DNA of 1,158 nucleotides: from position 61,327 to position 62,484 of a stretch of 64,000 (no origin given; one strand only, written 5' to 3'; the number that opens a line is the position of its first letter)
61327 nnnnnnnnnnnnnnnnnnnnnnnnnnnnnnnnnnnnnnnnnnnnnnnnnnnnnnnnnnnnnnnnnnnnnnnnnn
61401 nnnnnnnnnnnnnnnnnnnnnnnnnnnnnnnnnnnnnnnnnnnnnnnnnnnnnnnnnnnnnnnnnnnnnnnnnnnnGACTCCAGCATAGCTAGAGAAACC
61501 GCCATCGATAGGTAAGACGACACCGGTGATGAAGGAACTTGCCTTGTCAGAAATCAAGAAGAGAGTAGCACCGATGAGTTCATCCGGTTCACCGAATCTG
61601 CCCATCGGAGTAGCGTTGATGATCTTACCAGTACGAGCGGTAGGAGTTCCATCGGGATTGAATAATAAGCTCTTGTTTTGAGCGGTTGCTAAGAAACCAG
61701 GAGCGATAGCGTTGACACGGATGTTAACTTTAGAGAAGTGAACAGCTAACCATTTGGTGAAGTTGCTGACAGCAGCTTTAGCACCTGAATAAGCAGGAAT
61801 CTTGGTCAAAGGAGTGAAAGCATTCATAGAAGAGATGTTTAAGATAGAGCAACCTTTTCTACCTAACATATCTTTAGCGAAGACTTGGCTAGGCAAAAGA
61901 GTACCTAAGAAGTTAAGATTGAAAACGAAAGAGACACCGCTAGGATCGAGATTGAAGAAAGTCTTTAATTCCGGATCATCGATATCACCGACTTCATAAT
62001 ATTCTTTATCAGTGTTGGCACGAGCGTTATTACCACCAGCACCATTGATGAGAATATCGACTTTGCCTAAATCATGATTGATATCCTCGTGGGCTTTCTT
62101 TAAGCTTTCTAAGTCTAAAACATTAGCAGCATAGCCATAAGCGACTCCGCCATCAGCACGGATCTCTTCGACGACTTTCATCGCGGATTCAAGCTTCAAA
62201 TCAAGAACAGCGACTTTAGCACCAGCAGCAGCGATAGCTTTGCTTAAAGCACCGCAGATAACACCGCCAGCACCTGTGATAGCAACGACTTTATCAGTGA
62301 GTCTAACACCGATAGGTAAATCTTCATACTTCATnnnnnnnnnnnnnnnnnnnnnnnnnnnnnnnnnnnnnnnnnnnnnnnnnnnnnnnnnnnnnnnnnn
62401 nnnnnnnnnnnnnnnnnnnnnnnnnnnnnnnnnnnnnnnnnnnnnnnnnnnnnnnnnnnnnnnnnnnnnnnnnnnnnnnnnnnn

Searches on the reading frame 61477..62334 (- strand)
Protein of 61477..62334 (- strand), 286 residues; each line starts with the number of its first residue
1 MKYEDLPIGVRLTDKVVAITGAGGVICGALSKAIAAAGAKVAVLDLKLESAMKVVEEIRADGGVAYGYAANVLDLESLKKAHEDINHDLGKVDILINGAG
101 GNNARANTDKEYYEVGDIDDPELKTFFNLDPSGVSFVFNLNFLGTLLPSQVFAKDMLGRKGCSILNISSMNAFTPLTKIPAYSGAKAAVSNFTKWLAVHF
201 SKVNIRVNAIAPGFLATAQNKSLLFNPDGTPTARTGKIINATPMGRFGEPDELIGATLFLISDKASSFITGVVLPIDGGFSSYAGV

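Call 12: search_protein_families(library=pfam, proteins=[window:61477-62334:-], max_evalue=0.001)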
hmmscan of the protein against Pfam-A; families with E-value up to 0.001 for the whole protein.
window:61477-62334:- (286 aa): 2 families
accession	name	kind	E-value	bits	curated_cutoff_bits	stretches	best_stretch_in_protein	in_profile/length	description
PF13561.12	adh_short_C2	-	2e-40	139.3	27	1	26-281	8-236/236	Enoyl-(Acyl carrier protein) reductase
PF00106.31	adh_short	-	7.2e-40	137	26.6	1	15-222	1-189/195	short chain dehydrogenase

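Call 23: search_protein_families(library=ncbifam, proteins=[window:61477-62334:-], max_evalue=0.01)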
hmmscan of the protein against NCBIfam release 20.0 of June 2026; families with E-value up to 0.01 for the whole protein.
window:61477-62334:- (286 aa): 222 families (the best 25 are shown)
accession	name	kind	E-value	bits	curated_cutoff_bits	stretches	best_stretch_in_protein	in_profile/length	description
NF006132.0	PRK08277.1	subfamily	1.3e-126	421.7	281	1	9-286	5-280/280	D-mannonate oxidoreductase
NF005559.1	PRK07231.1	subfamily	1.3e-51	175.5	215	2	124-280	95-247/249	glucose 1-dehydrogenase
NF004791.0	PRK06138.1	equivalog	5.7e-45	153.6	312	2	129-281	100-250/252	SDR family oxidoreductase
NF005853.0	PRK07774.1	equivalog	4.2e-42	144.3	303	1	11-280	3-246/250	SDR family oxidoreductase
NF005446.0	PRK07035.1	equivalog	4.4e-42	144.1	373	1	11-281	8-254/255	SDR family oxidoreductase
NF005983.0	PRK08085.1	equivalog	1.6e-41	142.6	408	1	12-280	7-250/254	gluconate 5-dehydrogenase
NF004774.0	PRK06114.1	equivalog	4.2e-41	141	360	1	11-282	13-261/262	SDR family oxidoreductase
NF005752.0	PRK07576.1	subfamily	2.5e-40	138.5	321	2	130-282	106-252/271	SDR family oxidoreductase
NF005488.0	PRK07097.1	equivalog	3.1e-40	137.9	369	1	11-285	7-262/266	gluconate 5-dehydrogenase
NF004773.0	PRK06113.1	equivalog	3.9e-40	137.9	367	2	133-279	110-249/255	7-alpha-hydroxysteroid dehydrogenase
NF004778.0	PRK06124.1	equivalog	5.9e-40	137.3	303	1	11-281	8-253/256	SDR family oxidoreductase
NF009466.0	PRK12826.1-2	subfamily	5.9e-40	137.3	222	1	14-280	3-244/248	3-oxoacyl-ACP reductase FabG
NF006070.0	PRK08213.1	subfamily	7e-40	137.2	279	1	11-281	9-257/259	gluconate 5-dehydrogenase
NF006366.0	PRK08589.1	equivalog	2.2e-39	135.4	386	1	11-284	3-256/272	SDR family oxidoreductase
NF004198.0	PRK05653.1-3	equivalog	3.5e-39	134.8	296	1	12-280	5-246/248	3-oxoacyl-ACP reductase FabG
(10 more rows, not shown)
